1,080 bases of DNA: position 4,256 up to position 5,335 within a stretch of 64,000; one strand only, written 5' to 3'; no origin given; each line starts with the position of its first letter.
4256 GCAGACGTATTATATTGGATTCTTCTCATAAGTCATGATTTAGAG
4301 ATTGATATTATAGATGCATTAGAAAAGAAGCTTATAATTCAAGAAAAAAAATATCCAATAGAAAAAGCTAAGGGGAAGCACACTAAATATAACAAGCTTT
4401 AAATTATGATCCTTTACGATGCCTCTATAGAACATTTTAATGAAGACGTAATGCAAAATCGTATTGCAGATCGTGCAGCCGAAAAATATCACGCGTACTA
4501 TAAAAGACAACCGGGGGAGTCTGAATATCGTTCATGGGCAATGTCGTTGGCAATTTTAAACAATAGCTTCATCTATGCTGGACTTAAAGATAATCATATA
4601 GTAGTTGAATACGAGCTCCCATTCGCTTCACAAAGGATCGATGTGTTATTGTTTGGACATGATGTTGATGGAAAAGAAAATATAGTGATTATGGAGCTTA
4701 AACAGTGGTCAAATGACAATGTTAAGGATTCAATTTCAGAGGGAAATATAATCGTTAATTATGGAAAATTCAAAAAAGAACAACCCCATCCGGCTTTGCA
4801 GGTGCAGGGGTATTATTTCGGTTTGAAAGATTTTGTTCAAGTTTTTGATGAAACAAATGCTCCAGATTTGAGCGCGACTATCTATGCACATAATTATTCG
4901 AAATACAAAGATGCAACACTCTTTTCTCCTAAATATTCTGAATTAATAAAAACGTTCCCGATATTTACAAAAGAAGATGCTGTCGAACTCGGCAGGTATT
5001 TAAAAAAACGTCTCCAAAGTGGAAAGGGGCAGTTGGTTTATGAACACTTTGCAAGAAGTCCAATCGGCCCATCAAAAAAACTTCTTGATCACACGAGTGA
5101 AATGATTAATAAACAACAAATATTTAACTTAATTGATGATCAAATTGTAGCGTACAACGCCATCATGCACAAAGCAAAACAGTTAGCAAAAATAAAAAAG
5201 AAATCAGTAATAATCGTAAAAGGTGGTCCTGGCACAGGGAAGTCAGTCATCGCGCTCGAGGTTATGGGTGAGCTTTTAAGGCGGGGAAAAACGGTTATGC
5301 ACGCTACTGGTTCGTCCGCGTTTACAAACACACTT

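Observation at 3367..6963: radC-like / mazG-like / PD-(D/E)xK-DUF2075 ATPase / HNH four-gene operon: candidate novel defence module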

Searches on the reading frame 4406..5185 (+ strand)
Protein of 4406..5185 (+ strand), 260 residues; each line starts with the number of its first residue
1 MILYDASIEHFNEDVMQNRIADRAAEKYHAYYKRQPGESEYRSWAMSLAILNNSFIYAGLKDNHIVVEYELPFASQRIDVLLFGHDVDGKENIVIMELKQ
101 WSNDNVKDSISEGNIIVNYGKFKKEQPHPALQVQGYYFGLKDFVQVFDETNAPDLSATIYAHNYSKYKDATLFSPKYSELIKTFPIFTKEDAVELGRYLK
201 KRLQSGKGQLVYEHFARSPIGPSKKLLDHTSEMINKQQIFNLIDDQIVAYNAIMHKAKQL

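Call 43: predict_structure(alignment_id=A2)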
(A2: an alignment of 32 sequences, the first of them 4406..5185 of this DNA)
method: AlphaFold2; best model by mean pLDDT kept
length: 260 residues; sequences in the alignment: 32
mean_pLDDT: 40.9   pTM: 0.35
mean pLDDT of the five models: 40.9, 38.2, 37.8, 33.5, 32.6
residues with pLDDT >= 90: 0; 70-90: 2; 50-70: 52; < 50: 206
segments of 3 or more residues with pLDDT < 50: 1-3, 57-59, 63-66, 68-260
pLDDT, mean of each block of 10 residues (from residue 1): 55 66 61 56 57 50 49 41 41 38 35 35 36 27 34 29 31 43 37 43 44 35 31 28 30 30
secondary structure, 60 per line:
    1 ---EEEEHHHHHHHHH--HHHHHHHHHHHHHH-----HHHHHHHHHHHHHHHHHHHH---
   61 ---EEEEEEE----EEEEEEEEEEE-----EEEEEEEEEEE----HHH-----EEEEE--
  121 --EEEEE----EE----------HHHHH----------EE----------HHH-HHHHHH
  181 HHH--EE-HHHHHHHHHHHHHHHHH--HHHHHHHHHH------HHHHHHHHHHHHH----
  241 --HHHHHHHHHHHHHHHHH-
elements in order: E4-7 H8-16 H19-32 H38-57 E64-70 E75-85 E91-101 E114-118 E123-127 H144-148 H175-183 H189-205 H208-217 H224-236 H243-259

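Call 56: search_solved_structures(query=A3, max_evalue=10, show_alignments=2)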
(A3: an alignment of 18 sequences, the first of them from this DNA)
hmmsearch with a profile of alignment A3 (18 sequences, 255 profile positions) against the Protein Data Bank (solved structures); distinct sequences matched with E-value up to 10: 2.
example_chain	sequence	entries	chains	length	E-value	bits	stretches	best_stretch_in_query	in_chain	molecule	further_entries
2jfu_A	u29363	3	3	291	1.1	12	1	24-85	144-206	GLUTAMATE RACEMASE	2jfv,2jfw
3p0s_A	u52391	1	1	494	1.5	11.5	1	10-76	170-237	Capsid protein VP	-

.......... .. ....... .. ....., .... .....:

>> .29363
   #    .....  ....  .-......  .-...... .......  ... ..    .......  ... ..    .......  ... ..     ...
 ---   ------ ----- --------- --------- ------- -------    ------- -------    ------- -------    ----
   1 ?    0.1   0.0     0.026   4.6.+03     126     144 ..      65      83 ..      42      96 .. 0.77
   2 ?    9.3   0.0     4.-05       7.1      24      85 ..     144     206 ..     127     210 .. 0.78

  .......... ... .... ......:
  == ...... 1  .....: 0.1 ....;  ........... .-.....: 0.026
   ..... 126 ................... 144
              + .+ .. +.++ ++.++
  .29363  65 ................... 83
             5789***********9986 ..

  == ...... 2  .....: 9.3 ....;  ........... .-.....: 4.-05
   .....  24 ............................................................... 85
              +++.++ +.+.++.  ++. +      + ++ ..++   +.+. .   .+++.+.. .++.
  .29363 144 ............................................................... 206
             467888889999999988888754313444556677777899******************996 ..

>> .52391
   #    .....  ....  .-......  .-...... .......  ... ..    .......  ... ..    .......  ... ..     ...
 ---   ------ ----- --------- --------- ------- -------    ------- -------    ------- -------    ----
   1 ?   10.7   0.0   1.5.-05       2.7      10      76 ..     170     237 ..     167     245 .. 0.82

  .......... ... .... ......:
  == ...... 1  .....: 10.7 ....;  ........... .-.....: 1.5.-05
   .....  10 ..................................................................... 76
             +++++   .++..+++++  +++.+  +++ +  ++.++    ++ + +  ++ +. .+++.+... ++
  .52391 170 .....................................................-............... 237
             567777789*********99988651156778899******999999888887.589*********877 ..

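Call 57: search_protein_families(library=pfam, alignment_id=A3, max_evalue=10)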
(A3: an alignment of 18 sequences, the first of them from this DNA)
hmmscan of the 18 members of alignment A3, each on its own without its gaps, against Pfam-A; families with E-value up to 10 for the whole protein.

A. member 1, seq(255 aa): 0 families

B. families by the number of members that match (of 18 scanned): 6 families
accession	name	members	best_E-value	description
PF08378.17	NERD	9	3.4e-05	Nuclease-related domain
PF00631.27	G-gamma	1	0.054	GGL domain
PF22037.2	PSD13_N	1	0.071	PSD13 N-terminal repeats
PF16442.10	DUF5039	1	0.081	Domain of unknown function (DUF5039)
PF16301.11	DUF4943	1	0.098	Domain of unknown function (DUF4943)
PF23406.1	ZNF380_CC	1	0.1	ZNF380 coiled-coil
